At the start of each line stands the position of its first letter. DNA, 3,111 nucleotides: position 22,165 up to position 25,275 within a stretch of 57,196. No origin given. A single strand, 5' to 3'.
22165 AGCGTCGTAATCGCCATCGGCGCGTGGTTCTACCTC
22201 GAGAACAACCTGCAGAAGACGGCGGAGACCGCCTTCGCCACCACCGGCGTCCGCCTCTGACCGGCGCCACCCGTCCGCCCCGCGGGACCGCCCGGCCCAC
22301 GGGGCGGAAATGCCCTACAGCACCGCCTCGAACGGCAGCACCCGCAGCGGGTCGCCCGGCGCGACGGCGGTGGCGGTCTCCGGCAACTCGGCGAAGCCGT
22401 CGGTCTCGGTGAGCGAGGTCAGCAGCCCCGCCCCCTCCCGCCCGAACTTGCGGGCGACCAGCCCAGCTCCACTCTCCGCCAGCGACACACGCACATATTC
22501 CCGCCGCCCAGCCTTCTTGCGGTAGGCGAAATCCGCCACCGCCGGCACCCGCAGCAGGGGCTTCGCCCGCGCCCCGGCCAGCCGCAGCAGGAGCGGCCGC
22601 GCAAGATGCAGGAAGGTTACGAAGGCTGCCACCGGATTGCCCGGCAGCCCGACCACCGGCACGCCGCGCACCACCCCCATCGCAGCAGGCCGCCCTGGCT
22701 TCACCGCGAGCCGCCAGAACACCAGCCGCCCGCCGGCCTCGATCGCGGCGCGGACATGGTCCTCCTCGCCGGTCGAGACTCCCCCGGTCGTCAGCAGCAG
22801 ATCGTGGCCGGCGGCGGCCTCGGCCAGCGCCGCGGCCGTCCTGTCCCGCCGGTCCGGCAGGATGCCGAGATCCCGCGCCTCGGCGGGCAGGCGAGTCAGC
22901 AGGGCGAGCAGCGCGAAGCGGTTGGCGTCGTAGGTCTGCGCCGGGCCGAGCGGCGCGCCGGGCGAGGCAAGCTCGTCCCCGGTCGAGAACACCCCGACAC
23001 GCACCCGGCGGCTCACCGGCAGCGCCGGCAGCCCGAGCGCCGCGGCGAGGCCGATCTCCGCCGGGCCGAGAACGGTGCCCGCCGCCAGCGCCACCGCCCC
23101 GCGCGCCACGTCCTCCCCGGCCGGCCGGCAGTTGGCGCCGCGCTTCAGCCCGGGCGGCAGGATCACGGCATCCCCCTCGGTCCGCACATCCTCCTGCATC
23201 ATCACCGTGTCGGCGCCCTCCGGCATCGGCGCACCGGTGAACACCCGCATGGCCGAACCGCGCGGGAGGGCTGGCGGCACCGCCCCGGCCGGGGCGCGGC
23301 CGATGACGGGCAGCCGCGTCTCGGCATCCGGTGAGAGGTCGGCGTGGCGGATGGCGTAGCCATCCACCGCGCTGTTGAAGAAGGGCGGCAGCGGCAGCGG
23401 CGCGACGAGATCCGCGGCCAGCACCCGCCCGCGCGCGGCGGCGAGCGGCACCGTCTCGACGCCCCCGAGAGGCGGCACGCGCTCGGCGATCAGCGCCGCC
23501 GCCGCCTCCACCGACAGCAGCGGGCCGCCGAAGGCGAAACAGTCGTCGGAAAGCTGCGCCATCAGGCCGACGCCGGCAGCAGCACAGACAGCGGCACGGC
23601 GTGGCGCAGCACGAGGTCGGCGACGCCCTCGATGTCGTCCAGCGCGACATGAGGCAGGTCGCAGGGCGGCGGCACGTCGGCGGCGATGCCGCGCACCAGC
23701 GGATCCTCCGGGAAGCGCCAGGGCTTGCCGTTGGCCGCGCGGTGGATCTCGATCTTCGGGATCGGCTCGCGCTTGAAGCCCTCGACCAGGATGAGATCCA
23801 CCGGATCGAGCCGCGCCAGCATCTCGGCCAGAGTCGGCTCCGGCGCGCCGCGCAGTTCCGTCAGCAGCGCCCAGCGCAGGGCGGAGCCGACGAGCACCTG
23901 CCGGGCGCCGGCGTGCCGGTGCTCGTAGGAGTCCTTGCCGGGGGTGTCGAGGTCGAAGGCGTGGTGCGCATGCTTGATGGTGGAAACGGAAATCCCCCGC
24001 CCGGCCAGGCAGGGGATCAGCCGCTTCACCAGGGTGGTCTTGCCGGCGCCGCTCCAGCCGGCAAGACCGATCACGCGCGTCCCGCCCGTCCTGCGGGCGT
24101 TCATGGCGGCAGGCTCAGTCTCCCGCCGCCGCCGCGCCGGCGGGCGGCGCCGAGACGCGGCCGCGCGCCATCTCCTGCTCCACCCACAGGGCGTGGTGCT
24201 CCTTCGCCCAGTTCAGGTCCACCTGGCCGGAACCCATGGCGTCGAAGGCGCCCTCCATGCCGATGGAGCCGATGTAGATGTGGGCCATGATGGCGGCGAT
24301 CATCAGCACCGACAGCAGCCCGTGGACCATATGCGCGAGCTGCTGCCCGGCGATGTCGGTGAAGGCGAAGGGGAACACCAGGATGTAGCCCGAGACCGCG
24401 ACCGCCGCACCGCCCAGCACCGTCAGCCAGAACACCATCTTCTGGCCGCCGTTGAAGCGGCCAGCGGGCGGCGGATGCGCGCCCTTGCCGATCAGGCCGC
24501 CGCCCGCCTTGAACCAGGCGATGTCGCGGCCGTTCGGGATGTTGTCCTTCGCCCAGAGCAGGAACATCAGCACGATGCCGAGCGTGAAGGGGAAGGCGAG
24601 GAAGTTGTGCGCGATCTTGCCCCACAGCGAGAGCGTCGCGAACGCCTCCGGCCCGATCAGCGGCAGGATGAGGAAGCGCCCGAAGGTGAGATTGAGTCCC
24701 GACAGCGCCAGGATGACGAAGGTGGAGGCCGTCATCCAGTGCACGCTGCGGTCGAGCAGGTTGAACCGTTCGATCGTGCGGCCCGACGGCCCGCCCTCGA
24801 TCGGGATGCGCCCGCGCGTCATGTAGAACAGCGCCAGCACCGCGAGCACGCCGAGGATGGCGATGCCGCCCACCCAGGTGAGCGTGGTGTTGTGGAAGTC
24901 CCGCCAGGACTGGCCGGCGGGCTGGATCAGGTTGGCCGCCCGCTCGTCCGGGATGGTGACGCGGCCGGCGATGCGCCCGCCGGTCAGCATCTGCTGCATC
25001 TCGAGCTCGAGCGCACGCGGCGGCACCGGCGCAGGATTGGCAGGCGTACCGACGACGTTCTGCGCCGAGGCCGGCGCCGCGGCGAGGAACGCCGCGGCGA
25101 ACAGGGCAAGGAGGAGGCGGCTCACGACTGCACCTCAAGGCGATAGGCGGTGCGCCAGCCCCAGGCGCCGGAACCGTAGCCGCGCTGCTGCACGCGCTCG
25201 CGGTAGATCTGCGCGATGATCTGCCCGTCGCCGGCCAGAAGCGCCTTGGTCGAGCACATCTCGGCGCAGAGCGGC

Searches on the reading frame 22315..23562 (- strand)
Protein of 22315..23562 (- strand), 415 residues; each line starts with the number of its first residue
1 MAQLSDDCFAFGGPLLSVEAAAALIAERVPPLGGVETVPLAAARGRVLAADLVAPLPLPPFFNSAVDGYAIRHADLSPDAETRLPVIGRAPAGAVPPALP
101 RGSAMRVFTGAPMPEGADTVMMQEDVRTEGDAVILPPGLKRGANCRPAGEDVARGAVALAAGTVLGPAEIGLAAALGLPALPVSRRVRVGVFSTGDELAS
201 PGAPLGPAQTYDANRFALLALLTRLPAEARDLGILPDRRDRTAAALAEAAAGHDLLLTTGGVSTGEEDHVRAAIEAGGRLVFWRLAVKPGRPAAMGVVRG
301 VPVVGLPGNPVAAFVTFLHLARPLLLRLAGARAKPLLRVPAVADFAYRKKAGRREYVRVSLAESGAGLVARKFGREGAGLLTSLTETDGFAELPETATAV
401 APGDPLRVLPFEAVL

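Call 8: search_protein_families(library=pfam, proteins=[window:22315-23562:-], max_evalue=0.001)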
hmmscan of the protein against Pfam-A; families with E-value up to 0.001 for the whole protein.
window:22315-23562:- (415 aa): 3 families
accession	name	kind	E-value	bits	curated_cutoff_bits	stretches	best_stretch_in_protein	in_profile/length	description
PF03453.22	MoeA_N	-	7.2e-46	156.2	30.8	1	16-177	1-160/160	MoeA N-terminal region (domain I and II)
PF00994.29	MoCF_biosynth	-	4.8e-29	101.4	26.6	1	190-326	1-143/144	Probable molybdopterin binding domain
PF03454.20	MoeA_C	-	1.1e-14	54.8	22.1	1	341-411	2-72/72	MoeA C-terminal region (domain IV)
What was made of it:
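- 22315..24104 (-): MobB (23562-24104) and MoeA (22315-23562), molybdenum cofactor genes. Pfam (call 8).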

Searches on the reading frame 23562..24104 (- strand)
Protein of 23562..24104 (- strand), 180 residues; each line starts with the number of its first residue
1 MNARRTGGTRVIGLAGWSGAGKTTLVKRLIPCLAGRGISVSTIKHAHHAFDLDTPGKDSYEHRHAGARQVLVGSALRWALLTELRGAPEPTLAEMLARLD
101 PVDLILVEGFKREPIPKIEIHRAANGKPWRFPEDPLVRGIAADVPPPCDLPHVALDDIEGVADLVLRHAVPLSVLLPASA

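Call 8: search_protein_families(library=pfam, proteins=[window:23562-24104:-], max_evalue=0.001)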
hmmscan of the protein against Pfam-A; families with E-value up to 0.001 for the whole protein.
window:23562-24104:- (180 aa): 3 families
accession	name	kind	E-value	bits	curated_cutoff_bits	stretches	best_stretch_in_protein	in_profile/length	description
PF03205.20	MobB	-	6.6e-49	165.7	26.6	1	11-142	1-132/133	Molybdopterin guanine dinucleotide synthesis protein B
PF03308.22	MeaB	-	7.1e-05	22.4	23.1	1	4-43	28-67/273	Methylmalonyl Co-A mutase-associated GTPase MeaB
PF13191.12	AAA_16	-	0.00072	20.5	32.6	0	3-58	18-64/167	AAA ATPase domain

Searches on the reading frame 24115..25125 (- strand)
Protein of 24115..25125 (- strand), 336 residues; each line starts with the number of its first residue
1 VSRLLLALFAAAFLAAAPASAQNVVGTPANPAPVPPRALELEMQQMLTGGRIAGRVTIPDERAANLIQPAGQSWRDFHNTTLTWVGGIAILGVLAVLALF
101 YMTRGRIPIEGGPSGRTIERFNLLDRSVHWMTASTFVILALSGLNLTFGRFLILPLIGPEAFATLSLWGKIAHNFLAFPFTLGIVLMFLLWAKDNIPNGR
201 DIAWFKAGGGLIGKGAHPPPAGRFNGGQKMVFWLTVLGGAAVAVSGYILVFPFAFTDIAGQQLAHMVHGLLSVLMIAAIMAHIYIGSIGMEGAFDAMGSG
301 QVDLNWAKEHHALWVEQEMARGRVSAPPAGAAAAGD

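Call 5: search_protein_families(library=pfam, proteins=[window:24115-25125:-], max_evalue=0.01)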
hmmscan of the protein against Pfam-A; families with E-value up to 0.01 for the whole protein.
window:24115-25125:- (336 aa): 1 family
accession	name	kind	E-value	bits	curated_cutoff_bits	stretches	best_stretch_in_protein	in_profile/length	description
PF01292.26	Ni_hydr_CYTB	-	1.5e-23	83.9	30.1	1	120-299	1-178/179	Prokaryotic cytochrome b561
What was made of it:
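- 24115..25125 (-): FDH gamma subunit (membrane cytochrome b). PF01292 (call 5).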

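Call 6: search_protein_families(library=ncbifam, proteins=[window:24115-25125:-], max_evalue=0.01)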
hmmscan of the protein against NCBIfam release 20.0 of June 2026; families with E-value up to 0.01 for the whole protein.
window:24115-25125:- (336 aa): 5 families
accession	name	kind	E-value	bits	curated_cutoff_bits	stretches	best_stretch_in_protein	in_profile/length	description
TIGR01583.1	formate-DH-gamm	equivalog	5.1e-48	163.8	115.85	1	118-318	2-201/204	formate dehydrogenase subunit gamma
NF007924.0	PRK10639.1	equivalog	9.8e-27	94.1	341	1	117-316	6-200/211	formate dehydrogenase cytochrome b556 subunit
NF007558.0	PRK10179.1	equivalog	8.8e-26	90.9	339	1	116-317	5-203/217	formate dehydrogenase-N subunit gamma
NF011582.1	PRK15006.1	equivalog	2.9e-06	27.1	204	0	220-290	159-232/248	thiosulfate reductase cytochrome B subunit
TIGR02125.1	CytB-hydogenase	equivalog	0.00057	19.5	121.5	0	224-285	3-70/212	Ni/Fe-hydrogenase, b-type cytochrome subunit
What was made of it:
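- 24115..25125 (-): TIGR01583 at 164 bits against a cut-off of 116 (call 6).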
